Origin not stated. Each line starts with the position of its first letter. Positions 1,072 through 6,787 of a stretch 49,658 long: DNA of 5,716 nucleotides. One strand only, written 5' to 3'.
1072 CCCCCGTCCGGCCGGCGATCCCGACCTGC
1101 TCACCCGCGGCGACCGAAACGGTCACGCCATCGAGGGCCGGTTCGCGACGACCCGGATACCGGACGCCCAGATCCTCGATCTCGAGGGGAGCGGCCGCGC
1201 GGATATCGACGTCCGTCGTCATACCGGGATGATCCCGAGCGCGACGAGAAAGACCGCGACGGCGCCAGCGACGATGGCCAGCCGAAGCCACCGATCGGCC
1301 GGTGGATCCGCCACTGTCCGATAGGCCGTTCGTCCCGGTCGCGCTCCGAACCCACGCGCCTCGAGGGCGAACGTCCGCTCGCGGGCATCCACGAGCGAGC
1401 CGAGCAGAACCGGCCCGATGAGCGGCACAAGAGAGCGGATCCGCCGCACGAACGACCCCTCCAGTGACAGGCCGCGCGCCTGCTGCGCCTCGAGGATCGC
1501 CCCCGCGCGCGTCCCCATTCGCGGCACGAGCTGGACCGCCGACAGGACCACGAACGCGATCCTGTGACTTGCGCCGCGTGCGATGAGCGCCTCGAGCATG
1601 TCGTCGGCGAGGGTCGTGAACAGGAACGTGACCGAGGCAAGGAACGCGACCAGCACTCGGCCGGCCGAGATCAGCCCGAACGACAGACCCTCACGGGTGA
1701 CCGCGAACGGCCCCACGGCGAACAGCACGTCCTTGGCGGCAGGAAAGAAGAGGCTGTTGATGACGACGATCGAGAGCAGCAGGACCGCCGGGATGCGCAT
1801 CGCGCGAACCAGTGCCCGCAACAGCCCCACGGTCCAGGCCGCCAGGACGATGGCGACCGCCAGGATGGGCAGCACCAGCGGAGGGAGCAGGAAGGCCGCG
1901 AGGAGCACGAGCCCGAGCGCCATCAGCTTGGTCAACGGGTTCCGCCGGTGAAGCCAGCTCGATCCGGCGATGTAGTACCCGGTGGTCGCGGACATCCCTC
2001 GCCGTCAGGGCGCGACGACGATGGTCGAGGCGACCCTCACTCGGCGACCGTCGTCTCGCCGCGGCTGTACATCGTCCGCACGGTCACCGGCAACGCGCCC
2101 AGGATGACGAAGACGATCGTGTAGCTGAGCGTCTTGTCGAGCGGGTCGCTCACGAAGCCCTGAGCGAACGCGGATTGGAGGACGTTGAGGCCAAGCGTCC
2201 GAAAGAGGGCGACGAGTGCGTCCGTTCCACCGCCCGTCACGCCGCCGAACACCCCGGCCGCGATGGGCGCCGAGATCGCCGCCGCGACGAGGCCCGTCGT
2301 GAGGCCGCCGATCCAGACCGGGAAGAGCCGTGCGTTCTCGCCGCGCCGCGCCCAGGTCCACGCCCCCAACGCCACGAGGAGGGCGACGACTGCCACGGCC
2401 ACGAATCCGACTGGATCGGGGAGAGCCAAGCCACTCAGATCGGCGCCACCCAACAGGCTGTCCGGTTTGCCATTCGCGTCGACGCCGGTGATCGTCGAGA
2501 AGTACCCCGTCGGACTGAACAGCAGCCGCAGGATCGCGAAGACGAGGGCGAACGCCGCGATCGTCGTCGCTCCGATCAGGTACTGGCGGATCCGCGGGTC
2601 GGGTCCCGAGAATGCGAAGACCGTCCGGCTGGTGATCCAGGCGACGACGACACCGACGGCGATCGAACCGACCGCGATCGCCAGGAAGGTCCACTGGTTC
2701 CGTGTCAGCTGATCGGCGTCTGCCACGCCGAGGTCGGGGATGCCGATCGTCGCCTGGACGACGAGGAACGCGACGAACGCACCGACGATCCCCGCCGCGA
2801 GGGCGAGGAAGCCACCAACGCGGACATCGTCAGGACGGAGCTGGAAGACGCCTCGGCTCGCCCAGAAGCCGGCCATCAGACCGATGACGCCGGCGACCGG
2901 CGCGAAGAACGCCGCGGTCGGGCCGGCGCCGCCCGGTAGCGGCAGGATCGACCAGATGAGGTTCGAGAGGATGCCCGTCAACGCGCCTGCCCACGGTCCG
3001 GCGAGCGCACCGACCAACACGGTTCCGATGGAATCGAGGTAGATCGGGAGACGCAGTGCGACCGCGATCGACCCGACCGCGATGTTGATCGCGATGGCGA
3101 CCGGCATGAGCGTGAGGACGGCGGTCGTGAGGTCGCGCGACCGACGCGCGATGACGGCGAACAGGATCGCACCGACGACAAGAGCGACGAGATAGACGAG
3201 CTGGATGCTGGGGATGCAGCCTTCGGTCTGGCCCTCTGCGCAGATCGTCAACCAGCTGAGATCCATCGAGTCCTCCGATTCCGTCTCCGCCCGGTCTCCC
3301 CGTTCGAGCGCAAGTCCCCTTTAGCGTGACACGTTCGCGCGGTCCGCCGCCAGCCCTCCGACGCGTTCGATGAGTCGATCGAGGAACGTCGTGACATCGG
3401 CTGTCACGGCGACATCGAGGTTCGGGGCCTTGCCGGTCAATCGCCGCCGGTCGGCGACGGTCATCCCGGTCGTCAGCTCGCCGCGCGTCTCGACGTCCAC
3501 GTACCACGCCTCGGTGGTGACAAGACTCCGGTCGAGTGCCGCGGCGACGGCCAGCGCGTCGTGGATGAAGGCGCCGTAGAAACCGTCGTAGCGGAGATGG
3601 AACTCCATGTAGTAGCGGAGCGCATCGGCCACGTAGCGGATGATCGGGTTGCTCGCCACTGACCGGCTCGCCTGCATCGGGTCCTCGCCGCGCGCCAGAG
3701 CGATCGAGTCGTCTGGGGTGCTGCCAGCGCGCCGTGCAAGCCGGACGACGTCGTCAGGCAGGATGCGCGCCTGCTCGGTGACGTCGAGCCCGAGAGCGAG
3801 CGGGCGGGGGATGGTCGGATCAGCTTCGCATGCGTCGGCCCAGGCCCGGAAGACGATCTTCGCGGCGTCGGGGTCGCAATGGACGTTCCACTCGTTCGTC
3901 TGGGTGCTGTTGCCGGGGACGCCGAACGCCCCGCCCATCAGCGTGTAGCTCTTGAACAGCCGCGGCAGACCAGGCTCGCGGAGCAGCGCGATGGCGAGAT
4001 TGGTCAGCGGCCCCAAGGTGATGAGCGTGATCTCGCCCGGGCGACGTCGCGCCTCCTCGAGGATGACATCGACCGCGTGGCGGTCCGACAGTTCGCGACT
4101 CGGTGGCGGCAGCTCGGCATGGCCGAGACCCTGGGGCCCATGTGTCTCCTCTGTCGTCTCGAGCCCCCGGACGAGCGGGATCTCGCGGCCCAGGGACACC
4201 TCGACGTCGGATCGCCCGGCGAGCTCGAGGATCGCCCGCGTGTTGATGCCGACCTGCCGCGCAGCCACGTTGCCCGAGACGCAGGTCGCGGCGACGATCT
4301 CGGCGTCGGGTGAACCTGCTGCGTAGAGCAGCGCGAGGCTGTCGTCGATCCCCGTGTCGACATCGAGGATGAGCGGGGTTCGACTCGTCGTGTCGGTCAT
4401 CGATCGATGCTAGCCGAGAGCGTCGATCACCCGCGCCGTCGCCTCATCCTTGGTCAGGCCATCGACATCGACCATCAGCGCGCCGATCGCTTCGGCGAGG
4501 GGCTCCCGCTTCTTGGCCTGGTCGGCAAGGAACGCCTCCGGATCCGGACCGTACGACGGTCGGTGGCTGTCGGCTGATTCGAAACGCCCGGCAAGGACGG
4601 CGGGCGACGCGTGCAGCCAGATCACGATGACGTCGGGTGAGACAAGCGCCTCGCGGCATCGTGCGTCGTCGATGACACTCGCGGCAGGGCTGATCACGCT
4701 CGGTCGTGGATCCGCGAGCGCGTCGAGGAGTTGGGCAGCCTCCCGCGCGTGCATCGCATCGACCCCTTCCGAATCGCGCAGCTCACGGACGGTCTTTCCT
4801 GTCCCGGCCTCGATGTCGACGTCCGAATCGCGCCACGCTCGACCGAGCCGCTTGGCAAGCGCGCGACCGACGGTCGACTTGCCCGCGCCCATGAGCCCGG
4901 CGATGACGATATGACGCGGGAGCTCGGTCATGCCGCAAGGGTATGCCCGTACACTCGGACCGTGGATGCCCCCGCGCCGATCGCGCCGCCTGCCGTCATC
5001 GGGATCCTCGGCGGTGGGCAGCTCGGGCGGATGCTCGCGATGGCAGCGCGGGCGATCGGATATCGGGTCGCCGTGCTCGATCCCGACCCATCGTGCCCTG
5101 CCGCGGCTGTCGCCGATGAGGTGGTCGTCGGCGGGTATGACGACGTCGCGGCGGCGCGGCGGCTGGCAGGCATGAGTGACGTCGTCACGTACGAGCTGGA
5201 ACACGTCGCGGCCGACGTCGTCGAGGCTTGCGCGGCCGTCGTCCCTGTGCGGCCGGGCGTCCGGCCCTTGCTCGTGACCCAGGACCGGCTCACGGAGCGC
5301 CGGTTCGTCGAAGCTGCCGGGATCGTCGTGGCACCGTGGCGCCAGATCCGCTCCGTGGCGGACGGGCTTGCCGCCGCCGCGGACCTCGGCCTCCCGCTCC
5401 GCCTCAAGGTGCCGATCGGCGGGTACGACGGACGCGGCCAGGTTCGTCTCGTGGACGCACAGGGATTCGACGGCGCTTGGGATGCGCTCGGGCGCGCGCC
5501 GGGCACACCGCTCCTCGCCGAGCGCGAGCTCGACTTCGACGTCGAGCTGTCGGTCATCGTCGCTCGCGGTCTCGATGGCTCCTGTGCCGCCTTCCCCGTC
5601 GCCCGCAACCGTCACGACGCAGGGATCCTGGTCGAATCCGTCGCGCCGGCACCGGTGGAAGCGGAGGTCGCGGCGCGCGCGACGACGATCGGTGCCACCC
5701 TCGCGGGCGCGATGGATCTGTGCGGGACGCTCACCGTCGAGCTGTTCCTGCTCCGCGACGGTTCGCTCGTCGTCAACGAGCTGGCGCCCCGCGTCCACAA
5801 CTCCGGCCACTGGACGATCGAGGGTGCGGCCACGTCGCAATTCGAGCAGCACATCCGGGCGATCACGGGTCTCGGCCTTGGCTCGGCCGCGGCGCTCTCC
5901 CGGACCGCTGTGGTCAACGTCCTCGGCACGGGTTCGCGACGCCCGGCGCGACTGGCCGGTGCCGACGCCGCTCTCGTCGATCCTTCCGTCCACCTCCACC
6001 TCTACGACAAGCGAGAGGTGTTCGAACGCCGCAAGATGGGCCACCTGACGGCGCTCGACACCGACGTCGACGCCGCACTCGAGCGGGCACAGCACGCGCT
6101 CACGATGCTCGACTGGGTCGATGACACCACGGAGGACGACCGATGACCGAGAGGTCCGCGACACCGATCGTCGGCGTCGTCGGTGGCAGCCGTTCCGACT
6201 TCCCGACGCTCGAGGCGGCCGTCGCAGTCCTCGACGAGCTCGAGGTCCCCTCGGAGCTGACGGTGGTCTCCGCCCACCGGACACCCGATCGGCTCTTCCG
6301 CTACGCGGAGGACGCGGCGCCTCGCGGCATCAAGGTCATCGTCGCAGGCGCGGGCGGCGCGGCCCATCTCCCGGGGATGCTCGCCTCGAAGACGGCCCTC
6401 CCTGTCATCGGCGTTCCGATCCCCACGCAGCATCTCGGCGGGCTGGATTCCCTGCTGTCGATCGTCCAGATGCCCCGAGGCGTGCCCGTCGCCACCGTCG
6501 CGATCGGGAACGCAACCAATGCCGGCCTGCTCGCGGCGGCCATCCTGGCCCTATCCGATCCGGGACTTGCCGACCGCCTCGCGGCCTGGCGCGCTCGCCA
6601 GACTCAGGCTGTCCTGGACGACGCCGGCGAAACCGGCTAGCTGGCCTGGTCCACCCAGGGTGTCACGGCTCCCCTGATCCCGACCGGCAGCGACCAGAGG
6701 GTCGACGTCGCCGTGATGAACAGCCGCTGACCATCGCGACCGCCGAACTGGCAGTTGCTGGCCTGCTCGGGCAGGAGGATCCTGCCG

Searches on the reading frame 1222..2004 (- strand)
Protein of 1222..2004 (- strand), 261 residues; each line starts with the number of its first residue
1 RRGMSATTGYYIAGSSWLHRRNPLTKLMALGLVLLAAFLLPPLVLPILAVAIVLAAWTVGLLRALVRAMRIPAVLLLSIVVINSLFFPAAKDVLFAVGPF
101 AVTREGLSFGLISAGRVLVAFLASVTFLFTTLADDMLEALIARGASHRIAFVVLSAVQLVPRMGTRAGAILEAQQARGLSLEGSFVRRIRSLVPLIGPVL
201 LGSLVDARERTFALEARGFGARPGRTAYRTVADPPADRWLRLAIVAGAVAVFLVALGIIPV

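Call 22: search_protein_families(library=pfam, proteins=[window:1222-2004:-], max_evalue=0.00001)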
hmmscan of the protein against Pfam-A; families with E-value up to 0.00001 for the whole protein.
window:1222-2004:- (261 aa): 1 family
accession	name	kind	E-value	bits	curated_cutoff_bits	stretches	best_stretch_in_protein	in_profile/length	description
PF02361.21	CbiQ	-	8e-30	104.5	25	1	15-223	2-211/216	Cobalt transport protein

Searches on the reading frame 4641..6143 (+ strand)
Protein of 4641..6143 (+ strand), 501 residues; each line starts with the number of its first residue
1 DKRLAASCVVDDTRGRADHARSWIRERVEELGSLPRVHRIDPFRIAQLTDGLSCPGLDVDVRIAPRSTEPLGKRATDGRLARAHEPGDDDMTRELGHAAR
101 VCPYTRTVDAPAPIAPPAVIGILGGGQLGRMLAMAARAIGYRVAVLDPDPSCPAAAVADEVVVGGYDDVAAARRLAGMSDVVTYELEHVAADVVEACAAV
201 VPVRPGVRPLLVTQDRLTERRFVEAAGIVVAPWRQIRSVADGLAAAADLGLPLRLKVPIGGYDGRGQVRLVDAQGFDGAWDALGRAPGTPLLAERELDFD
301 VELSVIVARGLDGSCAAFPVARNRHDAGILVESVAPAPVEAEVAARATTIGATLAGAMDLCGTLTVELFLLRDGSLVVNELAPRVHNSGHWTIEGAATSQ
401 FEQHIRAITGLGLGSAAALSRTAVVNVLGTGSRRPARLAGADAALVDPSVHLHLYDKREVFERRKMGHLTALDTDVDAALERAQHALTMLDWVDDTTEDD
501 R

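Call 22: search_protein_families(library=pfam, proteins=[window:4641-6143:+], max_evalue=0.00001)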
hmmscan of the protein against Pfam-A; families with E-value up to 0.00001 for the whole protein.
window:4641-6143:+ (501 aa): 4 families
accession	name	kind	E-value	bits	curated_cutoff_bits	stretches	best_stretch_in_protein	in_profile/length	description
PF02222.28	ATP-grasp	-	5.8e-48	163.3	27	1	222-401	2-179/179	ATP-grasp domain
PF22660.2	RS_preATP-grasp-like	-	4.8e-28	97.9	27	1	119-214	3-98/98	Ribonucleotide synthetase preATP-grasp domain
PF17769.7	PurK_C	-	2.6e-13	49.9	22.6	1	422-482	1-56/56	Phosphoribosylaminoimidazole carboxylase C-terminal domain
PF21244.3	PurT_C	-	3.7e-07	30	26.7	1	427-487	6-65/68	PurT, C-terminal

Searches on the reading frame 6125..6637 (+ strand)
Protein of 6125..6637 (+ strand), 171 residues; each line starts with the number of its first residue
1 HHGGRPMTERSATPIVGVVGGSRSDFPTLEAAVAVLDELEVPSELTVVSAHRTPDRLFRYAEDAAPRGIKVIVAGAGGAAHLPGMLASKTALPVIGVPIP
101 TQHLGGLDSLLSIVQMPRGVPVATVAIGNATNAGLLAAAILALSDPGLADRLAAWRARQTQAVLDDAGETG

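Call 22: search_protein_families(library=pfam, proteins=[window:6125-6637:+], max_evalue=0.00001)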
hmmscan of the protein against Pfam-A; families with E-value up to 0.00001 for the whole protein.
window:6125-6637:+ (171 aa): 1 family
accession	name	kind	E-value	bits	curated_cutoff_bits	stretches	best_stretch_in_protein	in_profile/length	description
PF00731.26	AIRC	-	1.8e-62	209.7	30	1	16-161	2-147/148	AIR carboxylase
